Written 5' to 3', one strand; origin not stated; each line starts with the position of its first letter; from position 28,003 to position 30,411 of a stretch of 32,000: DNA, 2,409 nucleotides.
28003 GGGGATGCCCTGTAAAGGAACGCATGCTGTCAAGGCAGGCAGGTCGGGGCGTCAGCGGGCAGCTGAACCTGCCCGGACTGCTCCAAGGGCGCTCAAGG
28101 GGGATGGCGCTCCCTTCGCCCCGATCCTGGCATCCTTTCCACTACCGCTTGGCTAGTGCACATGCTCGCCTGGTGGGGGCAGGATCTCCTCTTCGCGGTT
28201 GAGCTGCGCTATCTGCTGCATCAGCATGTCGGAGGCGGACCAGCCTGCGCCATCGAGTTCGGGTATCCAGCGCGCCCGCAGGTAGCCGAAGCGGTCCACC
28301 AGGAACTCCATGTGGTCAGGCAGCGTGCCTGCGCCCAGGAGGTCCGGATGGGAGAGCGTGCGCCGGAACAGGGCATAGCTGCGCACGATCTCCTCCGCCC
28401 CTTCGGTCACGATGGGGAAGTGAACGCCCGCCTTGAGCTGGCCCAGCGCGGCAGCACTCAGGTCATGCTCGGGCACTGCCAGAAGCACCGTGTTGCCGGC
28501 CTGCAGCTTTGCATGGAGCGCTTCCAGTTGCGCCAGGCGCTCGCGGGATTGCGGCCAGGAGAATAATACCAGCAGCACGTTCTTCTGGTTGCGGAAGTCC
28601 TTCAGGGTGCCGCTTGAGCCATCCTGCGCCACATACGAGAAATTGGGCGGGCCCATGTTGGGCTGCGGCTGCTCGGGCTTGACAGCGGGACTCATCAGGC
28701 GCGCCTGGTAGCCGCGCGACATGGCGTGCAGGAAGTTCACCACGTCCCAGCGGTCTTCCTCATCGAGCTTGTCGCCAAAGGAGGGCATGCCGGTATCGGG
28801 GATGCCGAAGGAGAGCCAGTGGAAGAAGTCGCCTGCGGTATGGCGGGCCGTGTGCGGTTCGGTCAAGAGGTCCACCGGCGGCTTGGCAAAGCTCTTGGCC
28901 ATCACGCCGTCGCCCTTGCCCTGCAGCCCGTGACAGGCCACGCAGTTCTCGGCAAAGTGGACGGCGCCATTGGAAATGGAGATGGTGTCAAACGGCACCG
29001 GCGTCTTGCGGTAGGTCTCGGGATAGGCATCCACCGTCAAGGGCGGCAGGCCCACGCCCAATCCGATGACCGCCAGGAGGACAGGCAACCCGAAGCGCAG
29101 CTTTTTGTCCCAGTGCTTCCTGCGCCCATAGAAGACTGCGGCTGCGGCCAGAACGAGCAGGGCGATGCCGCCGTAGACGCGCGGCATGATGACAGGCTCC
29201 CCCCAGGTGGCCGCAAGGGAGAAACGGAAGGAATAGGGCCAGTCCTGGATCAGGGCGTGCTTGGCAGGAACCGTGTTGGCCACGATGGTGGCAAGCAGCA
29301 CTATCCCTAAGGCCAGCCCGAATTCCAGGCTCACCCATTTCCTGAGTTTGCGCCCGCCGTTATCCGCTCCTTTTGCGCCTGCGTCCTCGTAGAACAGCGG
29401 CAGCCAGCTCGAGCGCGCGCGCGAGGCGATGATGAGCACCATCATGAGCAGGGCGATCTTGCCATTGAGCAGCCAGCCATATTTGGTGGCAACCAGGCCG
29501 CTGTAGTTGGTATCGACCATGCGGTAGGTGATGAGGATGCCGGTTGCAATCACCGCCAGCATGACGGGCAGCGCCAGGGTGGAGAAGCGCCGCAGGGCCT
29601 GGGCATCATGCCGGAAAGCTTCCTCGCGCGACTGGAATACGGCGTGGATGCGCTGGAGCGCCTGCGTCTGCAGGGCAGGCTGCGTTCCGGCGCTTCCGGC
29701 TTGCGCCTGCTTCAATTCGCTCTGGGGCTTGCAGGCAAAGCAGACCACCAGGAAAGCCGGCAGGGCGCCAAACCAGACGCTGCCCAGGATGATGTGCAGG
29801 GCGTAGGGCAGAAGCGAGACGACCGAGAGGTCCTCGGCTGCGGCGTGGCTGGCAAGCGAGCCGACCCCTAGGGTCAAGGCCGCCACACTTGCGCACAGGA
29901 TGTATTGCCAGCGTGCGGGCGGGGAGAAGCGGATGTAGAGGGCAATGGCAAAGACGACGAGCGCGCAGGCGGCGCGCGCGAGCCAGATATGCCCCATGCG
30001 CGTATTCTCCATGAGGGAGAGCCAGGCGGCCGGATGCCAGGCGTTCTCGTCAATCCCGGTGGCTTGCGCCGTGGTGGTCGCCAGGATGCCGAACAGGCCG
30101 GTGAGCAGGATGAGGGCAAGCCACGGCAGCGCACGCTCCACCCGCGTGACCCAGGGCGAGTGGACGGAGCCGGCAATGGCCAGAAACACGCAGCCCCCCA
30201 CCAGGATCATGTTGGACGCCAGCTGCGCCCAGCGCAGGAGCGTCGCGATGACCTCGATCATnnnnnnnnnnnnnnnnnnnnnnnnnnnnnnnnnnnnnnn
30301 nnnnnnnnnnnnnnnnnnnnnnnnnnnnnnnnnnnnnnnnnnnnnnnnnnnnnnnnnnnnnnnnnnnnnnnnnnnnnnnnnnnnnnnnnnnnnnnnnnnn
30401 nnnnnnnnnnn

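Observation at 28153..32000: Minus-strand copper cluster: two tandem PmoD/AmoD-like paralogs, then CopC, then a CopD fusion, continuing beyond the window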

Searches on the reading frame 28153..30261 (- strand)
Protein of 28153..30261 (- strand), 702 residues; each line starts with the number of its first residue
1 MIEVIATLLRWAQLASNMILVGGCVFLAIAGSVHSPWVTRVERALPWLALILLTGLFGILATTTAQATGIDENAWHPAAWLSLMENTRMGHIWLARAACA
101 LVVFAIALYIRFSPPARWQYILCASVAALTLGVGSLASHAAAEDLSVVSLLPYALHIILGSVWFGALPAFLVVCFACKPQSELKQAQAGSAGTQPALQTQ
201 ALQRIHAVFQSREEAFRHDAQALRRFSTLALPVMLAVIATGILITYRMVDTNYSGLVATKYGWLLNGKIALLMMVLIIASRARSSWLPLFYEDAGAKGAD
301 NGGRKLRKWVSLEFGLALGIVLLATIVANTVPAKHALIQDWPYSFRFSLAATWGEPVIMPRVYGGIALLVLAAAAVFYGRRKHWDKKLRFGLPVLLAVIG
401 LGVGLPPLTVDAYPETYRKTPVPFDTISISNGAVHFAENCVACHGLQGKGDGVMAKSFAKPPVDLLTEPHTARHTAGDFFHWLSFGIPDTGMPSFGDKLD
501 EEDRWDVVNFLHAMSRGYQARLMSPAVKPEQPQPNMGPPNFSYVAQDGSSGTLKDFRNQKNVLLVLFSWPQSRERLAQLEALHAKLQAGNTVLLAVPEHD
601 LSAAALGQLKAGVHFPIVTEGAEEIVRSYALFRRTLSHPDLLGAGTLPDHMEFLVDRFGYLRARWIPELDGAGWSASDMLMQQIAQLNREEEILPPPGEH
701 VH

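Call 7: search_protein_families(library=pfam, max_evalue=1, proteins=[window:28153-30261:-])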
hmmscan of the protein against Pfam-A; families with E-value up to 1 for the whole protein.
window:28153-30261:- (702 aa): 7 families
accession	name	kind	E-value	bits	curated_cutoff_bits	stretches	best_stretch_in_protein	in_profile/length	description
PF05425.18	CopD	-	7.2e-21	75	32.1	1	220-325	1-103/105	Copper resistance protein D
PF00034.26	Cytochrom_C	-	4.9e-16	60.3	21.3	1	430-514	2-89/90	Cytochrome c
PF13442.11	Cytochrome_CBB3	-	9.8e-11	42.3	27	1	430-511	4-68/68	Cytochrome C oxidase, cbb3-type, subunit III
PF00578.27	AhpC-TSA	-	6.3e-05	23.3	26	1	539-662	6-122/124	AhpC/TSA family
PF08534.16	Redoxin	-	0.0025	18.1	26.6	1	539-630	7-103/148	Redoxin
PF14258.12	DUF4350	-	0.19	12.4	30.4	1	553-646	30-113/181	Domain of unknown function (DUF4350)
PF12279.13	DUF3619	-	0.24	12.3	22.2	1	14-67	48-98/130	Protein of unknown function (DUF3619)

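Call 8: search_protein_families(library=ncbifam, max_evalue=1, proteins=[window:28153-30261:-])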
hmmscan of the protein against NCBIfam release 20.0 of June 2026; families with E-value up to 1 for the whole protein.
window:28153-30261:- (702 aa): 8 families
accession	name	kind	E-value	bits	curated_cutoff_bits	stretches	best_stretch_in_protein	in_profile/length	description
NF033808.0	copper_CopD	equivalog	1.1e-25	90.9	195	2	4-181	2-179/295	copper homeostasis membrane protein CopD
NF011054.0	PRK14486.1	equivalog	4.8e-08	32.8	447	1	418-514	204-290/294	putative bifunctional cbb3-type cytochrome c oxidase subunit II/cytochrome c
TIGR00782.1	ccoP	equivalog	7.2e-05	22.2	179.95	1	423-455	197-229/285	cytochrome-c oxidase, cbb3-type subunit III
NF050122.1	bc1_QcrC_actin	exception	0.00022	20.6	200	1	427-516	134-213/253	cytochrome bc1 complex diheme cytochrome c subunit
NF033864.1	cytochrome579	equivalog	0.00026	20.8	280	1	420-489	40-111/179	cytochrome 579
TIGR04494.1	c550_PedF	equivalog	0.00039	20.3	122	1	427-514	49-130/133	cytochrome c-550 PedF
NF045930.1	Cytc6PetJCyano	equivalog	0.084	12.8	135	1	428-510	27-101/110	cytochrome c6 PetJ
NF040606.1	CytoC_perox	subfamily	0.28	10.3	150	0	423-450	292-319/524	di-heme-cytochrome C peroxidase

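Call 22: find_homologous_proteins(query=window:28156-30261:-)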
Query window:28156-30261:- (702 aa): 848 proteins with E <= 0.001 among 8000 candidates; the best 120 are listed.
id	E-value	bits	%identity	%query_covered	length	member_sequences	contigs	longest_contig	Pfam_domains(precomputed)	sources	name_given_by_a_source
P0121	0.0e+0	1571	98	100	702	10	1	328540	PF05425.19,PF13442.12,PF00034.27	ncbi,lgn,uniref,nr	ncbi:putative copper resistance protein D [Nitrosospira multiformis]|uniref:Putative copper resistan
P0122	0.0e+0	1482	92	100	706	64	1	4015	PF05425.19,PF00578.28,PF13442.12,PF00034.27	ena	-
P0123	0.0e+0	1277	80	100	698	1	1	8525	PF05425.19,PF00578.28,PF13442.12,PF00034.27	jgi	jgi:putative copper resistance protein D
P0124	0.0e+0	1274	80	100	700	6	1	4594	PF05425.19,PF00578.28,PF13442.12,PF00034.27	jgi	jgi:copper resistance protein D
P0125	0.0e+0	1268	80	100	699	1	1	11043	PF05425.19,PF00578.28,PF13442.12,PF00034.27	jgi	jgi:putative copper resistance protein D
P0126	0.0e+0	1260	78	100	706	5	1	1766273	PF05425.19,PF00578.28,PF13442.12,PF00034.27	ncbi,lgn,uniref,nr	ncbi:CopD family protein [Nitrosovibrio sp. Nv4]|uniref:CopD family protein n=1 Tax=Nitrosovibrio sp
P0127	0.0e+0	1259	79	100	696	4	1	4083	PF05425.19,PF00578.28,PF13442.12,PF00034.27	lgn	-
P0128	0.0e+0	1257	78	100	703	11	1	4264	PF05425.19,PF00578.28,PF13442.12,PF00034.27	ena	-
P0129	0.0e+0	1257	78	100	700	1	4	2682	PF05425.19,PF00578.28,PF13442.12,PF00034.27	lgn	-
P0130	0.0e+0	1237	77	100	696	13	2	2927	PF05425.19,PF00578.28,PF13442.12,PF00034.27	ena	-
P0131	0.0e+0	1224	76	100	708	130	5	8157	PF05425.19,PF00578.28,PF13442.12,PF00034.27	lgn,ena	-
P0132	0.0e+0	1212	76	100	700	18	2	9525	PF05425.19,PF00578.28,PF13442.12,PF00034.27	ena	-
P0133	0.0e+0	1212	76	100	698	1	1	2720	PF05425.19,PF00578.28,PF13442.12,PF00034.27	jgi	jgi:copper resistance protein D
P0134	0.0e+0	1203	74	100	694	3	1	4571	PF05425.19,PF00578.28,PF13442.12,PF00034.27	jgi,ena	-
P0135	0.0e+0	1200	75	100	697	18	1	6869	PF05425.19,PF00578.28,PF13442.12,PF00034.27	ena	-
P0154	0.0e+0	1174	72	100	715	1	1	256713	PF05425.19,PF00578.28,PF13442.12,PF00034.27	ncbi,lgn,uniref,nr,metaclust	ncbi:c-type cytochrome [Nitrosovibrio tenuis]|uniref:Putative copper resistance protein D n=1 Tax=Ni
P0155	0.0e+0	1174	74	100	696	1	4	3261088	PF05425.19,PF00578.28,PF13442.12,PF00034.27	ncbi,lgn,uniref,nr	ncbi:cytochrome C [Nitrosospira lacus]|uniref:Cytochrome C n=1 Tax=Nitrosospira lacus TaxID=1288494 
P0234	1.8e-273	928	61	100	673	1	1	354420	PF05425.19,PF13442.12,PF00034.27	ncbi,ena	-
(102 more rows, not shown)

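Call 51: predict_structure(alignment_id=A1)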
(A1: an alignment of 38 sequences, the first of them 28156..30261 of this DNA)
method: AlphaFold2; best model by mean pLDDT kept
length: 702 residues; sequences in the alignment: 38
mean_pLDDT: 63.5   pTM: 0.42
mean pLDDT of the five models: 63.5, 60.6, 58.7, 55.2, 54.0
residues with pLDDT >= 90: 30; 70-90: 264; 50-70: 196; < 50: 212
segments of 3 or more residues with pLDDT < 50: 1-3, 140-145, 179-187, 189-198, 200-210, 248-262, 292-299, 321-343, 412-475, 488-492, 512-539, 635-644, 693-702
pLDDT, mean of each block of 10 residues (from residue 1): 60 83 82 67 88 87 72 80 75 85 91 81 88 65 53 74 74 60 47 43 47 57 66 69 55 37 53 59 55 48 54 53 44 34 51 67 86 84 79 86 72 41 36 38 33 36 40 48 53 52 50 42 40 43 78 66 88 89 87 88 85 86 72 48 57 75 69 75 77 44 35
secondary structure, 60 per line:
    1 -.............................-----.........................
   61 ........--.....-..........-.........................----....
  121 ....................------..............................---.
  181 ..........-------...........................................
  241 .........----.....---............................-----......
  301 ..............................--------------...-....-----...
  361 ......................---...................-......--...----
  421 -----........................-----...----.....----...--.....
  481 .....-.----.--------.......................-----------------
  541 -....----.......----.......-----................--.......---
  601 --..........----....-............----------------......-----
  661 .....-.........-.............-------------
elements in order (helices of 4 or more, strands of 3 or more residues): H2-30 H36-68 H71-75 H77-86 H88-112 H117-140 H147-176 H180-190 H198-249 H254-258 H262-289 H295-330 E345-347 H349-352 H358-382 H386-404 E409-411 H426-449 H462-466 H476-485 H501-523 E542-545 E550-552 H553-556 E561-567 H573-588 E591-597 H603-612 E617-620 H622-633 E650-655 E661-665 H667-675 H677-689

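Call 55: fold_search(model_id=the predicted structure, library=pdb)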
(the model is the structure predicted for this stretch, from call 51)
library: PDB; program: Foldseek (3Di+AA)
matches with E <= 10: 517; with E <= 0.001: 74
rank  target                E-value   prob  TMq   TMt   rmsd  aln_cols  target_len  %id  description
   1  3c73_A                9.9e-06  1.00  0.18  0.80   2.8       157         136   15  Structure of CEHC variant ResA (released 2008-08-12)
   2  2h19_A                1.3e-05  1.00  0.17  0.76   5.0       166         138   18  Crystal Structure of ResA Cys77Ala Variant (released 2006-09-19)
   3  1su9_B                1.7e-05  1.00  0.17  0.79   2.9       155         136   17  Reduced structure of the soluble domain of ResA (released 2004-05-11)
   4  3c73_B                1.8e-05  1.00  0.17  0.76   4.9       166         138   19  Structure of CEHC variant ResA (released 2008-08-12)
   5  3c71                  1.9e-05  1.00  0.17  0.76   5.0       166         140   19  Structure of a ResA variant with a DsbA-like active site motif (CPHC) (released 2008-08-12)
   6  2h1a_A                2.4e-05  1.00  0.18  0.81   2.8       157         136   16  ResA C74A Variant (released 2006-09-19)
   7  2h1a_B                2.4e-05  1.00  0.17  0.77   4.8       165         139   17  ResA C74A Variant (released 2006-09-19)
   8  4nmu_A                2.7e-05  1.00  0.18  0.76   2.6       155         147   18  Crystal Structure of Thiol-disulfide Oxidoreductase from Bacillus str. 'Ames Ancestor' (released 2013-12-18)
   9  2h19_B                2.7e-05  1.00  0.17  0.80   2.8       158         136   16  Crystal Structure of ResA Cys77Ala Variant (released 2006-09-19)
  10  4nmu_D                2.8e-05  1.00  0.17  0.80   2.5       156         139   19  Crystal Structure of Thiol-disulfide Oxidoreductase from Bacillus str. 'Ames Ancestor' (released 2013-12-18)
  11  1su9_A                4.4e-05  1.00  0.17  0.78   2.8       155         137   17  Reduced structure of the soluble domain of ResA (released 2004-05-11)
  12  1st9_B                4.6e-05  1.00  0.17  0.79   2.5       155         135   15  Crystal Structure of a Soluble Domain of ResA in the Oxidised Form (released 2004-05-11)
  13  2h1b_A                4.8e-05  1.00  0.17  0.78   2.8       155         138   17  ResA E80Q (released 2006-09-19)
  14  2h1g_A                5.0e-05  1.00  0.17  0.78   4.0       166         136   18  ResA C74A/C77A (released 2006-09-19)
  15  2h1g_B                5.5e-05  1.00  0.17  0.75   4.8       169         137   19  ResA C74A/C77A (released 2006-09-19)
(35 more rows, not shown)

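Call 66: find_encoding_contigs(protein=P0155, flank=6000, max_places=2)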
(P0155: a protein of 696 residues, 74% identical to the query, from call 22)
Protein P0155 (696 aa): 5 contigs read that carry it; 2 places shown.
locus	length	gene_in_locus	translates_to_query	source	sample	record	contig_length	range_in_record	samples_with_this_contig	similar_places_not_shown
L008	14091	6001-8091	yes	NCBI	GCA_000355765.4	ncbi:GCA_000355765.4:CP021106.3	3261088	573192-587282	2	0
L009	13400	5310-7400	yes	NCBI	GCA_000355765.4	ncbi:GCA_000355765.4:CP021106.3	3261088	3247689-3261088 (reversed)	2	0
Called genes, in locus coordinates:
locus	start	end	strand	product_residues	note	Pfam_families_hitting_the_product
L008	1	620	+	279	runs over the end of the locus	PF02195:ParB_N, PF17762:HTH_ParB, PF23552:ParB_C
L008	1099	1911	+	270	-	PF04896:AmoC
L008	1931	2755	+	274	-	PF02461:AMO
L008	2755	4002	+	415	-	PF04744:Monooxygenase_B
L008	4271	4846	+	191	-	-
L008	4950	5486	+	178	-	-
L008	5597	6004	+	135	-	PF04234:CopC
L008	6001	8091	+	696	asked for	PF05425:CopD, PF00034:Cytochrom_C, PF13442:Cytochrome_CBB3, PF00578:AhpC-TSA (weak)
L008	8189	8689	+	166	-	-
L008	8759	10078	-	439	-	PF07690:MFS_1 (weak), PF00083:Sugar_tr (faint), PF11700:ATG22, PF12832:MFS_1_like (weak), PF13347:MFS_2, PF07690:MFS_1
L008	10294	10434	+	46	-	-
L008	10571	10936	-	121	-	PF04134:DCC1-like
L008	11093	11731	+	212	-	PF13356:Arm-DNA-bind_3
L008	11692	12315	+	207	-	PF00589:Phage_integrase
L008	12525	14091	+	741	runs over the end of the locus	PF00149:Metallophos, PF12850:Metallophos_2 (faint)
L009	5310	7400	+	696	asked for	PF05425:CopD, PF00034:Cytochrom_C, PF13442:Cytochrome_CBB3, PF00578:AhpC-TSA (weak)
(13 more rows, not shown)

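Call 67: find_encoding_contigs(protein=P0154, flank=6000, max_places=2)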
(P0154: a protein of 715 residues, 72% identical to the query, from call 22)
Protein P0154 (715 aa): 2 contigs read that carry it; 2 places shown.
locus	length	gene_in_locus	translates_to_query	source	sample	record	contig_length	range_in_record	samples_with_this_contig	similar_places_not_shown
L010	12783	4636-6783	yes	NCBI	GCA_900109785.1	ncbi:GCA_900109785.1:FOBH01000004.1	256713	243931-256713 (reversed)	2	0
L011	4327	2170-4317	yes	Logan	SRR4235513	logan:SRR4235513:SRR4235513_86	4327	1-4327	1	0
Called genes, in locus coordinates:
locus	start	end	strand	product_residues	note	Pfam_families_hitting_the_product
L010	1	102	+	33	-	?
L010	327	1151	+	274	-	PF02461:AMO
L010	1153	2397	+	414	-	PF04744:Monooxygenase_B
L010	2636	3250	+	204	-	-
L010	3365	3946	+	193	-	-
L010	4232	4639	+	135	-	PF04234:CopC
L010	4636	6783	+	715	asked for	PF05425:CopD, PF00034:Cytochrom_C, PF13442:Cytochrome_CBB3, PF00578:AhpC-TSA (weak)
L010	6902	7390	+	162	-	-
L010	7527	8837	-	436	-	PF13347:MFS_2 (weak), PF00083:Sugar_tr (faint), PF07690:MFS_1, PF11700:ATG22, PF12832:MFS_1_like (weak), PF11700:ATG22, PF13347:MFS_2, PF07690:MFS_1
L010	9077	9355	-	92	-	-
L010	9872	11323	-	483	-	PF10150:RNase_E_G, PF20833:RNase_E_G_Thio (weak)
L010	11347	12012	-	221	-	PF02545:Maf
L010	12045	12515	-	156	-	PF02590:SPOUT_MTase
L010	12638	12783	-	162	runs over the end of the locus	PF02410:RsfS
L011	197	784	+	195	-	-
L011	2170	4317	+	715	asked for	PF05425:CopD, PF00034:Cytochrom_C, PF13442:Cytochrome_CBB3, PF00578:AhpC-TSA (weak)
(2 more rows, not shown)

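Call 68: find_encoding_contigs(protein=P0234, flank=8000, max_places=2)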
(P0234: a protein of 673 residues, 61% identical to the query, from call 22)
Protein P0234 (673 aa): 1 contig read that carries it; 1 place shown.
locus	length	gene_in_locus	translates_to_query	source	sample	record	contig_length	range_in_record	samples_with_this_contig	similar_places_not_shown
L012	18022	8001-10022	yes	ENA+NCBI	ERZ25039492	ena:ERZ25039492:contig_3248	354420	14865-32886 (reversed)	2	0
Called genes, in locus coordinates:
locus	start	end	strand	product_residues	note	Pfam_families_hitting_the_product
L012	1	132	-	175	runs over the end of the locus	PF08534:Redoxin, PF00578:AhpC-TSA, PF00085:Thioredoxin (weak)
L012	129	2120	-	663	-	PF01578:Cytochrom_C_asm, PF16327:CcmF_C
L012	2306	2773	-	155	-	PF03100:CcmE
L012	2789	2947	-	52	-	PF04995:CcmD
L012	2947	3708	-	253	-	PF01578:Cytochrom_C_asm, PF27518:CcmC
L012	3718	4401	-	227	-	PF03379:CcmB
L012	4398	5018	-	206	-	PF00005:ABC_tran, PF02463:SMC_N (faint), PF13304:AAA_21 (faint)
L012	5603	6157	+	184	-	-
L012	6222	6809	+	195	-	-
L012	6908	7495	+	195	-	-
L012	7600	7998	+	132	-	PF04234:CopC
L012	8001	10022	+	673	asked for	PF05425:CopD, PF00034:Cytochrom_C, PF13442:Cytochrome_CBB3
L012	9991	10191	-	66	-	-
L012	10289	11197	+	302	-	PF12760:Zn_ribbon_IS1595, PF12762:DDE_Tnp_IS1595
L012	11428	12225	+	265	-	PF04896:AmoC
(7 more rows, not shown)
